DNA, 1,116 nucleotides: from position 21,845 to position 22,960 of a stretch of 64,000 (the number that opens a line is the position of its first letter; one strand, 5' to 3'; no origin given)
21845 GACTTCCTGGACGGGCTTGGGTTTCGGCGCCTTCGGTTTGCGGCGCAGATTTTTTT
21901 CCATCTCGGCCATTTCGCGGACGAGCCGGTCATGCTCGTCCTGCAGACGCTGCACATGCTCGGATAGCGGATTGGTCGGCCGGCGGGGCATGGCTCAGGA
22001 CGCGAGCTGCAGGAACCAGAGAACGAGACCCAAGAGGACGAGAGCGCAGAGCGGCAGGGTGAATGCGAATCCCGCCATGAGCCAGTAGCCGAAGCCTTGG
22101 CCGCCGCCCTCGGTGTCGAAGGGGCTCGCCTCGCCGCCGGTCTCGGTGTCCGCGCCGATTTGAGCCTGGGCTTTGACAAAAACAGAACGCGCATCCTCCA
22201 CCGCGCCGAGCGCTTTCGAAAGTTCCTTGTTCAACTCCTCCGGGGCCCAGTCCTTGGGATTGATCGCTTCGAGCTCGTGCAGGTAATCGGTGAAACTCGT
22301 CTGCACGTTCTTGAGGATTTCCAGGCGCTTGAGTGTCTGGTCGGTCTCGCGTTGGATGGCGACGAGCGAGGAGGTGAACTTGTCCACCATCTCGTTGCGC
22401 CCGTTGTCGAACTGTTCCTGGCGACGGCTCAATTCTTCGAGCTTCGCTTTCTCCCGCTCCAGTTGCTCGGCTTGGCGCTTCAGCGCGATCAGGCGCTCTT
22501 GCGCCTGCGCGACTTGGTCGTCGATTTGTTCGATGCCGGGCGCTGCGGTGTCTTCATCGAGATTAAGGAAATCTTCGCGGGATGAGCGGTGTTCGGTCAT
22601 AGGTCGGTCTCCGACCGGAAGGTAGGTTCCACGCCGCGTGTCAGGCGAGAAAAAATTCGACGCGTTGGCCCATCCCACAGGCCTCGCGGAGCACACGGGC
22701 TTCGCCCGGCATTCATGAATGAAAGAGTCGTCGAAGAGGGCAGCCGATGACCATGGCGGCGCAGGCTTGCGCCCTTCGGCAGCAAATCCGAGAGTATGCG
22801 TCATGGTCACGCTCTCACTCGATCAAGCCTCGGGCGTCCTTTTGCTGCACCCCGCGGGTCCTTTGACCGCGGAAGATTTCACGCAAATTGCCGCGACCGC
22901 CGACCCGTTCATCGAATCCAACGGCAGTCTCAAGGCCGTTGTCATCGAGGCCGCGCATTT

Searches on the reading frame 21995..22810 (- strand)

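Call 4: search_protein_families(library=pfam, proteins=[window:21995-22810:-])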
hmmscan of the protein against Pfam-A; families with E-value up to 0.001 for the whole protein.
window:21995-22810:- (271 aa): 0 families

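Call 29: search_protein_families(library=ncbifam, proteins=[window:21995-22810:-], max_evalue=0.01)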
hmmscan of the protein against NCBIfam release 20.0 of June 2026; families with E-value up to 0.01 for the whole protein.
window:21995-22810:- (271 aa): 3 families
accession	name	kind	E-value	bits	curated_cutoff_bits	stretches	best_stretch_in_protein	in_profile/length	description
NF045780.1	TrlF_fam_ATP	equivalog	0.0022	16.8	350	1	81-222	444-595/944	TrlF family AAA-like ATPase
NF047516.1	LA_3659_fam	equivalog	0.004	16.8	36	1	93-186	98-186/221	LA_3659 family protein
NF047514.1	SpiroCoCo_N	equivalog_domain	0.004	16.8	75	1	93-186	98-186/221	SpiroCoCo family coiled-coil protein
